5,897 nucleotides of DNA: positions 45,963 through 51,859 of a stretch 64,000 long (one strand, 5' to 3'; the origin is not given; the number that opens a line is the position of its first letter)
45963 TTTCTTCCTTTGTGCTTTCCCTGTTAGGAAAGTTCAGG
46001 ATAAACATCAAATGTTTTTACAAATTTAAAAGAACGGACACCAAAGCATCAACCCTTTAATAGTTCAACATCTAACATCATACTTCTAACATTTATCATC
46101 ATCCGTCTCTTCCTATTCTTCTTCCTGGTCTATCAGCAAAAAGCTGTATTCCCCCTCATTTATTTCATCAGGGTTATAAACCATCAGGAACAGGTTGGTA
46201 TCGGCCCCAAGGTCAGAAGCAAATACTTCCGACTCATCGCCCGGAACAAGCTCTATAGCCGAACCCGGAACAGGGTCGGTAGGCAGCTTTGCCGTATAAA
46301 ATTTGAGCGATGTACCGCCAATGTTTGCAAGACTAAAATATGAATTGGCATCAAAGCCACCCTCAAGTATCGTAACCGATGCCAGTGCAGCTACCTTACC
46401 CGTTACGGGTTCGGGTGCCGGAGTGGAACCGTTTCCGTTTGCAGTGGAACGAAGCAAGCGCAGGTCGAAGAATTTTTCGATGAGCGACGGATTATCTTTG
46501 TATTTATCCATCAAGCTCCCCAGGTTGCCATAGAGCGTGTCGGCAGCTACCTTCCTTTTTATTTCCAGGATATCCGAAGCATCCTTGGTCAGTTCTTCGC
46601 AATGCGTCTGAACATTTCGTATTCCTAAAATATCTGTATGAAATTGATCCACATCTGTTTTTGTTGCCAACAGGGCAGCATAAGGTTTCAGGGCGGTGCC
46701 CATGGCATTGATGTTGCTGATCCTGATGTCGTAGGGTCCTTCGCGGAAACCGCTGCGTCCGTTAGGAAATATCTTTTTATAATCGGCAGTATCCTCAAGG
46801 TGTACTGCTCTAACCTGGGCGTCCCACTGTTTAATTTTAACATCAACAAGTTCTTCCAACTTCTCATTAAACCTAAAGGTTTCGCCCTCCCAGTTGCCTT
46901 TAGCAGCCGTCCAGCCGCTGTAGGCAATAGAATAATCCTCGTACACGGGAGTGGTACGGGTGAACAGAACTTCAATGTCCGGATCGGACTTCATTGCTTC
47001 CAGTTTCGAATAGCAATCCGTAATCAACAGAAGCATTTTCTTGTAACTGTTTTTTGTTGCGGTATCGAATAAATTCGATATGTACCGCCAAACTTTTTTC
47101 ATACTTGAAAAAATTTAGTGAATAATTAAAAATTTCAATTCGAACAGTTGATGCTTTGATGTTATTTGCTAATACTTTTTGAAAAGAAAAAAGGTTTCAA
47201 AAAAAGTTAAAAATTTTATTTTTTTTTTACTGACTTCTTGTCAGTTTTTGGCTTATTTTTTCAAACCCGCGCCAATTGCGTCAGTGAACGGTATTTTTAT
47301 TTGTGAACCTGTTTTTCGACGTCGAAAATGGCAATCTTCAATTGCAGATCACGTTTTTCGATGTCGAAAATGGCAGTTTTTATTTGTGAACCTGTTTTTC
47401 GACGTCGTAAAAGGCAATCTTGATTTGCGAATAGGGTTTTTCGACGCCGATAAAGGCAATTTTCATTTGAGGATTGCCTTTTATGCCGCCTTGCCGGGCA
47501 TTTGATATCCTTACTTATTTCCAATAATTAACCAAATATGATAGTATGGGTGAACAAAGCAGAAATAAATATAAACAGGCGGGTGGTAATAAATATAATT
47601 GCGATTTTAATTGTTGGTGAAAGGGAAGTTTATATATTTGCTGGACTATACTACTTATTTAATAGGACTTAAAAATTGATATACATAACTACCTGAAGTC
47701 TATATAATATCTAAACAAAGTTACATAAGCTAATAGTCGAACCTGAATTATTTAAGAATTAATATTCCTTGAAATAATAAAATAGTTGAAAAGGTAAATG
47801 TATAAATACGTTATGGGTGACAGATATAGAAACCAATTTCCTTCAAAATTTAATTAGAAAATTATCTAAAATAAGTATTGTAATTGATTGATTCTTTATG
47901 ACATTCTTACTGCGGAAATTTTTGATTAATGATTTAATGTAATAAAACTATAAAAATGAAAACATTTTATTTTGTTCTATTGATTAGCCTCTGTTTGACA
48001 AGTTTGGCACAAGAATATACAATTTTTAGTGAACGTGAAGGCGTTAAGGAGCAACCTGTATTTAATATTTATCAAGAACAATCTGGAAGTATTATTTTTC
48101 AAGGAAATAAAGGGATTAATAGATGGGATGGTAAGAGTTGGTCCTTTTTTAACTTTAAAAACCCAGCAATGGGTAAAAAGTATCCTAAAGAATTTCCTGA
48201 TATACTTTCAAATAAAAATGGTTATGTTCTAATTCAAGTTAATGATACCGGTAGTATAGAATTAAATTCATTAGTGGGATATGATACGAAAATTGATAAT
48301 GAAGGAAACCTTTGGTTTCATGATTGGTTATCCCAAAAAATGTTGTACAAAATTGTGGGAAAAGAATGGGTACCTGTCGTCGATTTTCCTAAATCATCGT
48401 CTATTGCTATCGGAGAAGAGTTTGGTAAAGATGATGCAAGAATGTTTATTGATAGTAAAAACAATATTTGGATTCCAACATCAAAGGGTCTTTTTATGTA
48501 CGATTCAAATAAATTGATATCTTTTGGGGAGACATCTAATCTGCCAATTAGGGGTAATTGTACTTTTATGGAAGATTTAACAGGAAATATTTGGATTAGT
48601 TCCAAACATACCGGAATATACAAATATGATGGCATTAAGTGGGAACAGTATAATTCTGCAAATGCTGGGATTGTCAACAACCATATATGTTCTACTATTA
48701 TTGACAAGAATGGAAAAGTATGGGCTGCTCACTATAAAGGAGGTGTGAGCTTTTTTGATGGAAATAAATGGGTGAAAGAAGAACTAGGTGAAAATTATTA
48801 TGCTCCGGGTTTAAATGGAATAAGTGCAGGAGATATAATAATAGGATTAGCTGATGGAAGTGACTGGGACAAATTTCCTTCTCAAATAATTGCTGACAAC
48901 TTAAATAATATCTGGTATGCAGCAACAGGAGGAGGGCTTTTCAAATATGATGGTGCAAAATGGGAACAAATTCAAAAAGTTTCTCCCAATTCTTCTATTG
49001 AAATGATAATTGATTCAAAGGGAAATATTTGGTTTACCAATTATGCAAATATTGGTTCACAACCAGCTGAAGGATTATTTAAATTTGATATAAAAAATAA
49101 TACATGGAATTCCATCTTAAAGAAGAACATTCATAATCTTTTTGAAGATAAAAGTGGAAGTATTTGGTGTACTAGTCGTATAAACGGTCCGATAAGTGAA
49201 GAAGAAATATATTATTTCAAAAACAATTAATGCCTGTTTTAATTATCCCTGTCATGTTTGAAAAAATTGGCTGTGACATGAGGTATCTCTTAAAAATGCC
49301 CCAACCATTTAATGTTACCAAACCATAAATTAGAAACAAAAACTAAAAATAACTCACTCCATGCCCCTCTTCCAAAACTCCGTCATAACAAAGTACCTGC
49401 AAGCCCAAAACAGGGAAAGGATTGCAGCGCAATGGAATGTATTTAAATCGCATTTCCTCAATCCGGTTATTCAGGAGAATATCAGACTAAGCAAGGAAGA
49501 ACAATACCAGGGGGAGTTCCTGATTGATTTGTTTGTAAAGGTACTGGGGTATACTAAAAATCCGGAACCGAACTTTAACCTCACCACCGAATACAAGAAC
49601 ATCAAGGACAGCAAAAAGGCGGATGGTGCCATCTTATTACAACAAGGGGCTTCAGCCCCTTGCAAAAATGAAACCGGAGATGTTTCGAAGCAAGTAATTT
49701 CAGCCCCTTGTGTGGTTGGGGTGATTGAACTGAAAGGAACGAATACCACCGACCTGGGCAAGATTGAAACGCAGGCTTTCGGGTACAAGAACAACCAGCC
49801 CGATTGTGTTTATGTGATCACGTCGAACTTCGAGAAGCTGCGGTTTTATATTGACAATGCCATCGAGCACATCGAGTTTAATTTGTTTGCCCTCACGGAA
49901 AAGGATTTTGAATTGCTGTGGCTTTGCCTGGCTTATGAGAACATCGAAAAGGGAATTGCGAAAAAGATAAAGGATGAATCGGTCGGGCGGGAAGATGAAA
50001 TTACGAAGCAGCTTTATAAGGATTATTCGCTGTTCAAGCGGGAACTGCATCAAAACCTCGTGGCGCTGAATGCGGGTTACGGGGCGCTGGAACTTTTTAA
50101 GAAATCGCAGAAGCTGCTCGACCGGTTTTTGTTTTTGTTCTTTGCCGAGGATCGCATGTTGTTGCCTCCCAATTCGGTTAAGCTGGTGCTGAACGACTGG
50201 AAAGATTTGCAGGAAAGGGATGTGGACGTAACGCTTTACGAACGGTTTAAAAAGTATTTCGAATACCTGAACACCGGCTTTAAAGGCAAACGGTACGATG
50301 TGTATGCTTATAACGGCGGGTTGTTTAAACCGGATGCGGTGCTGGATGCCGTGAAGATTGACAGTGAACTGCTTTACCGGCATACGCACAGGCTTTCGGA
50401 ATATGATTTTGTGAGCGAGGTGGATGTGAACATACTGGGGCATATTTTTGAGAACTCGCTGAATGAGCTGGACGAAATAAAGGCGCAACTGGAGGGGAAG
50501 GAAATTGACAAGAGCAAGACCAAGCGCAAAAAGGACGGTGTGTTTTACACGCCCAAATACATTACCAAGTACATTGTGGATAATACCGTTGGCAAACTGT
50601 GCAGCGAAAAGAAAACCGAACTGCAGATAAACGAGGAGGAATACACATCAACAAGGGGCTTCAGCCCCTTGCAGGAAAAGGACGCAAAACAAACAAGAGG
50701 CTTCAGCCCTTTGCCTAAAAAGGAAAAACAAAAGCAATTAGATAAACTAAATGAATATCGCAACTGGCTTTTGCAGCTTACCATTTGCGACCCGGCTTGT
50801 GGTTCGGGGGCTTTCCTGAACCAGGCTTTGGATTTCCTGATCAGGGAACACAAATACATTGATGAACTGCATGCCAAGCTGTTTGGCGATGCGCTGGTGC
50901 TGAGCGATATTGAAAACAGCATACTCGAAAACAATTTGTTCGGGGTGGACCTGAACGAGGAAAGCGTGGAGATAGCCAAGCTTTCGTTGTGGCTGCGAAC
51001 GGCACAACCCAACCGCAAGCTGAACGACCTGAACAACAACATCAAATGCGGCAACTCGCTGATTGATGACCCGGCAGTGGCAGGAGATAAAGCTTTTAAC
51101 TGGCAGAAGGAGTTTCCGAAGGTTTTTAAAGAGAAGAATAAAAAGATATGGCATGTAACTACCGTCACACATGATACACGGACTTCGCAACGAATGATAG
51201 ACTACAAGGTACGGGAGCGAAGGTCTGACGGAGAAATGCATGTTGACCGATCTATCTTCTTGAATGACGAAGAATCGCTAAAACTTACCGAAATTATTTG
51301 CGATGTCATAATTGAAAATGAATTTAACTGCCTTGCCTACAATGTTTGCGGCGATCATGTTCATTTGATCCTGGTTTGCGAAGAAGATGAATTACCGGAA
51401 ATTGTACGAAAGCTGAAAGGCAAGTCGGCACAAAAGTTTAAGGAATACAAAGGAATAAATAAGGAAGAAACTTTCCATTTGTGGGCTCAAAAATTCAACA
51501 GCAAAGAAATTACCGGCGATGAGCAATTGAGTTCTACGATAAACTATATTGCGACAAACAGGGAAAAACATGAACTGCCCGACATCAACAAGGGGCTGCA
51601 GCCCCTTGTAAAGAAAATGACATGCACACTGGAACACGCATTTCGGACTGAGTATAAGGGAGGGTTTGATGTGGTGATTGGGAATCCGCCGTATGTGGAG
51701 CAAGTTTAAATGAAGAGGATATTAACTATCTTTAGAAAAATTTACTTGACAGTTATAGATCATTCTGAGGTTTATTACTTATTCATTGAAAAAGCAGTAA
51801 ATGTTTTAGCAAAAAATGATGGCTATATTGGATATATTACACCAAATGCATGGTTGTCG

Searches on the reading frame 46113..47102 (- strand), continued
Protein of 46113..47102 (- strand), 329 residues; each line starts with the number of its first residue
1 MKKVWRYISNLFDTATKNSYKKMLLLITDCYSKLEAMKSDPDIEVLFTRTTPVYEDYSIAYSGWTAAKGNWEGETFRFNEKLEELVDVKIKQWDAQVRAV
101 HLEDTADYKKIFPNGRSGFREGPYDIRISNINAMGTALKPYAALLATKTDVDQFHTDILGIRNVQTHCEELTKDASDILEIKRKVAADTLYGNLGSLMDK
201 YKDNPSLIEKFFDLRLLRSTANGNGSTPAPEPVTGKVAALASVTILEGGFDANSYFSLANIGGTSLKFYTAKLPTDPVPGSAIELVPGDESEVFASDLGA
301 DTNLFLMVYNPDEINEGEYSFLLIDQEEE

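Call 83: search_protein_families(library=pfam, proteins=[P0022, P0024, P0037, P0041, P0055, P0089, P0090, P0158, P0160, P0136], max_evalue=0.01)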
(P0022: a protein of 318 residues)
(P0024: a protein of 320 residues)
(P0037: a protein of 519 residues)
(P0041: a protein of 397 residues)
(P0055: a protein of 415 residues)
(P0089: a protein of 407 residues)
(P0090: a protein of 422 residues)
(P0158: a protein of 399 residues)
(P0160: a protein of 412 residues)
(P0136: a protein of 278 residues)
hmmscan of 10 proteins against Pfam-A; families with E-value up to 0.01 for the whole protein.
P0022 (318 aa): 0 families

P0024 (320 aa): 0 families

P0037 (519 aa): 1 family
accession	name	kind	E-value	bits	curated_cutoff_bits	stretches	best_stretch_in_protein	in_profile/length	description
PF22610.1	CovS-like_HAMP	-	0.0054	17.1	27.4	0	257-302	9-54/57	Histidine kinase, HAMP domain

P0041 (397 aa): 0 families

P0055 (415 aa): 1 family
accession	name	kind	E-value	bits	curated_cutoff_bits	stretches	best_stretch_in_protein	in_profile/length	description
PF18911.6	PKD_4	-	0.00042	20.8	27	1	232-302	3-67/85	PKD domain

P0089 (407 aa): 0 families

P0090 (422 aa): 0 families

P0158 (399 aa): 0 families

P0160 (412 aa): 0 families

P0136 (278 aa): 0 families

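Call 84: find_related_loci(query=A2, collection=viral_contigs, flank=5000)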
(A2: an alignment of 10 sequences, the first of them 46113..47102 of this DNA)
Query A2 (329 aa) in viral_contigs; peptide patterns used: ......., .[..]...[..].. (x = any residue, [..] = any of these).
114 stretches matched a pattern, but none encodes a relative of the query by tblastn (E <= 1e-3).

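Call 88: find_related_loci(query=A5, collection=viral_contigs, flank=5000)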
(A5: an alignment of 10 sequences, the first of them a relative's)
Query A5 (318 aa) in viral_contigs; peptide patterns used: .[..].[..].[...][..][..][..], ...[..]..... (x = any residue, [..] = any of these).
131 stretches matched a pattern, but none encodes a relative of the query by tblastn (E <= 1e-3).

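Call 99: find_homologous_proteins(query=A4, max_evalue=1e-10)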
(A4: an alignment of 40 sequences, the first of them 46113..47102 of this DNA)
Query A4 (40 sequences) (329 aa, profile of the alignment): 45 proteins with E <= 1e-10 among 6474 candidates.
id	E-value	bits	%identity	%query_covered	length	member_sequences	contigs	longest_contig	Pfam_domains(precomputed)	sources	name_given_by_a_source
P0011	2.6e-121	423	52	100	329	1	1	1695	-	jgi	jgi:hypothetical protein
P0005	1.3e-118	414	65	100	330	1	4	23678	-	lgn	-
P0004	1.5e-118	414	69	100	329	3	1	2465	-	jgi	jgi:hypothetical protein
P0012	1.9e-118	413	52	99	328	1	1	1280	-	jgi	-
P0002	2.8e-118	413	76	100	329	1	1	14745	-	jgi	jgi:hypothetical protein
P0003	9.1e-117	408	70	100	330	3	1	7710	-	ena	-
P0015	9.8e-117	408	43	96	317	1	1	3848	-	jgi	jgi:hypothetical protein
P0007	1.7e-116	407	55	100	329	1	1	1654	-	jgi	jgi:hypothetical protein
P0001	3.9e-116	406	99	95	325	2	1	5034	-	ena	-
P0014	6.0e-115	402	41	96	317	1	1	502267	-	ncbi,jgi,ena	-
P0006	1.5e-114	401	65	100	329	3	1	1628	-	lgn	-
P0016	2.9e-114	400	37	97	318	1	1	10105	-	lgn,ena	-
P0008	1.3e-113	397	56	98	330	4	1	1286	-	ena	-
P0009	1.3e-109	384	57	98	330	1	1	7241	-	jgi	jgi:hypothetical protein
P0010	2.0e-108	380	54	100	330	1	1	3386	-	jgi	jgi:hypothetical protein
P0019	2.1e-51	193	44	42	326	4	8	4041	-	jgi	jgi:hypothetical protein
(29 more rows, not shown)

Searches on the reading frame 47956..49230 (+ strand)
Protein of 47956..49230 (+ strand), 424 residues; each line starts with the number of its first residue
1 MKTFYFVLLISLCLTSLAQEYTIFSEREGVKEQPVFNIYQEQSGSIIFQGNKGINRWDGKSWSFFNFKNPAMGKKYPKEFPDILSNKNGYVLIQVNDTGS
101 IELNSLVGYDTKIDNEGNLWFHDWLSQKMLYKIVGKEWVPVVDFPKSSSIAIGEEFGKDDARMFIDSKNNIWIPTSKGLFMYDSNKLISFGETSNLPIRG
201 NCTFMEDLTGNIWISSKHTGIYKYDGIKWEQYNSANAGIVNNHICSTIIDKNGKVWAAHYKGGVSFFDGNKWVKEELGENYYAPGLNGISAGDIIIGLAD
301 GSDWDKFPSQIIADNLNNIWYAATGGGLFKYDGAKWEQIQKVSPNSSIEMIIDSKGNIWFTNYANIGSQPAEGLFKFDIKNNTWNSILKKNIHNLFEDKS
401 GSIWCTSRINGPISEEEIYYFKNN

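Call 11: search_protein_families(library=pfam, proteins=[window:47956-49230:+], max_evalue=0.01)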
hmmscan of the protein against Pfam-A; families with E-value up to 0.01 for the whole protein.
window:47956-49230:+ (424 aa): 1 family
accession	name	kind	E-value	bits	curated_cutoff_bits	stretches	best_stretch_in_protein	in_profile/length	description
PF07494.17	Reg_prop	-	3.9e-10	39.1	20.4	0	390-406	5-21/24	Two component regulator propeller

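Call 15: find_encoding_contigs(protein=window:47956-49230:+, flank=6000, max_places=10)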
Protein window:47956-49230:+ (424 aa): 1 contig read that carries it; 1 place shown.
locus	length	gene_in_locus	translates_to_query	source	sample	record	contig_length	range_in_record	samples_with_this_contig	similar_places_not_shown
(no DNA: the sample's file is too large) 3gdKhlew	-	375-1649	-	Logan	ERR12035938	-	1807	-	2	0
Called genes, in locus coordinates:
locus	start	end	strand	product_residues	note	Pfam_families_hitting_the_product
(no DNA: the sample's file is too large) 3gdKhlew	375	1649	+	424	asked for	PF07494:Reg_prop (faint)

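Call 41: search_protein_families(library=ncbifam, proteins=[window:47956-49230:+], max_evalue=0.1)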
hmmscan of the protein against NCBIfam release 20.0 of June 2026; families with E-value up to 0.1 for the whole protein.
window:47956-49230:+ (424 aa): 2 families
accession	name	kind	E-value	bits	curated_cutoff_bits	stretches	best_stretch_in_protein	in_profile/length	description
TIGR03421.1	FeS_CyaY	equivalog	0.046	13.7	53.25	0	316-338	56-79/104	iron donor protein CyaY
NF045728.1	glycosyl_F510_1955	equivalog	0.08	12.2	175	0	317-341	16-40/246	F510_1955 family glycosylhydrolase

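Call 65: search_protein_families(library=padloc, proteins=[window:47956-49230:+], max_evalue=0.01)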
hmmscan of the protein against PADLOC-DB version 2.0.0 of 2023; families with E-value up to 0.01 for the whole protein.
window:47956-49230:+ (424 aa): 0 families

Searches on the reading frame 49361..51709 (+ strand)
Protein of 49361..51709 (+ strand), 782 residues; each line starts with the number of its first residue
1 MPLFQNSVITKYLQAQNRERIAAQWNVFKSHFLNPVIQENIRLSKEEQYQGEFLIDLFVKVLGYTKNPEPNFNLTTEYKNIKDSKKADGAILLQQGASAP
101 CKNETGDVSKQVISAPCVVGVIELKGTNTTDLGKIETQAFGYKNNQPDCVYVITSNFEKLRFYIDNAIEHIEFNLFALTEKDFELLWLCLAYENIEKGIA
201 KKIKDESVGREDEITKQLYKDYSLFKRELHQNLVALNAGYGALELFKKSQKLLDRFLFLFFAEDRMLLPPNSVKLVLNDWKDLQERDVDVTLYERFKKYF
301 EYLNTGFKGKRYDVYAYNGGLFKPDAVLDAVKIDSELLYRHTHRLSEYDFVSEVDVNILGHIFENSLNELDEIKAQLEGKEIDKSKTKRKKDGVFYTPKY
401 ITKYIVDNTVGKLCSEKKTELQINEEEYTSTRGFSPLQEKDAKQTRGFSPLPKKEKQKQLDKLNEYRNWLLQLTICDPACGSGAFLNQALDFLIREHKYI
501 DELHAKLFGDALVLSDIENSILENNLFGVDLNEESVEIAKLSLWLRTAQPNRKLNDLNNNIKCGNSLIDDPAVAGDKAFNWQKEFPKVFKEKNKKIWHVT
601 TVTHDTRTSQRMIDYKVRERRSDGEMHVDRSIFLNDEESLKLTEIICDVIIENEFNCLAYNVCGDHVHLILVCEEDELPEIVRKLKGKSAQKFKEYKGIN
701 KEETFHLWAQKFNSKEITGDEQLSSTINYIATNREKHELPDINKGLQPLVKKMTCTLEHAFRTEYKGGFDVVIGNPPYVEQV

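Call 11: search_protein_families(library=pfam, proteins=[window:49361-51709:+], max_evalue=0.01)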
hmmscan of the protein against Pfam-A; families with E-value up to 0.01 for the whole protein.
window:49361-51709:+ (782 aa): 6 families
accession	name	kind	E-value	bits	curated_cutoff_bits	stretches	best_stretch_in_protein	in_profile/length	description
PF07669.17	Eco57I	-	1.2e-24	87.7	25.3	2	524-593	1-73/171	Eco57I restriction-modification methylase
PF20473.4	MmeI_Mtase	-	8.3e-13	48.5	27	1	455-591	3-132/259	MmeI, DNA-methyltransferase domain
PF01797.21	Y1_Tnp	-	1.1e-12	48.6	23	1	630-732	16-120/121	Transposase IS200 like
PF02384.22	N6_Mtase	-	8.5e-09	35.6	20.4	1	474-572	49-120/311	N-6 DNA Methylase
PF20465.4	MmeI_hel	-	6.3e-05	24.1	27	1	250-322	4-75/75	MmeI, helicase spacer domain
PF01170.24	UPF0020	-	0.001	19.2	22.3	0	469-541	26-94/197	RMKL-like, methyltransferase domain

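Call 65: search_protein_families(library=padloc, proteins=[window:49361-51709:+], max_evalue=0.01)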
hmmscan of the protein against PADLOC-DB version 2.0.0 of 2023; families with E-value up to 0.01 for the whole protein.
window:49361-51709:+ (782 aa): 47 families (the best 25 are shown)
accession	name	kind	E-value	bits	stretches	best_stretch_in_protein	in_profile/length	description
PDLC03609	REase_MTase_IIG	-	2.3e-251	834.9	1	1-590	1-554/1066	Type IIG restriction enzyme-methyltransferase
PDLC03629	REase_MTase_IIG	-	1.1e-42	144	2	353-572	342-538/1182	Type IIG restriction enzyme-methyltransferase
PDLC03604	REase_MTase_IIG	-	9.6e-34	114.6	2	468-592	385-533/1011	Type IIG restriction enzyme-methyltransferase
PDLC02643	DrmMI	-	3.3e-30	102.7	2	520-780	669-880/1347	DrmMI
PDLC03627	REase_MTase_IIG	-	2.6e-26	89.7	1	251-555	233-490/1136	Type IIG restriction enzyme-methyltransferase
PDLC02638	DrmMI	-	2.6e-20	70.2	1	468-780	595-883/935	DrmMI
PDLC03598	REase_MTase_IIG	-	1.1e-19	67.9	2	454-562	343-451/912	Type IIG restriction enzyme-methyltransferase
PDLC03612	REase_MTase_IIG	-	3e-18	63.4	2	390-497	445-534/1247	Type IIG restriction enzyme-methyltransferase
PDLC02521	PglX|PglXI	-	3.7e-18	62.9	1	339-563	195-387/1174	PglX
PDLC03596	REase_MTase_IIG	-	1.7e-14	50.8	1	470-574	539-646/1148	Type IIG restriction enzyme-methyltransferase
PDLC02644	DrmMI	-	1.8e-14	50.7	1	470-568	108-227/988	DrmMI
PDLC02525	PglX|PglXI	-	1.9e-14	51.3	2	472-555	284-357/607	PglX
PDLC02645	DrmMI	-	2.3e-14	50.6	2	521-610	664-752/772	DrmMI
PDLC02527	PglX|PglXI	-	4.6e-13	45.8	1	395-550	238-394/1332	PglX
PDLC03599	REase_MTase_IIG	-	4.8e-13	45.9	2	455-560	332-439/959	Type IIG restriction enzyme-methyltransferase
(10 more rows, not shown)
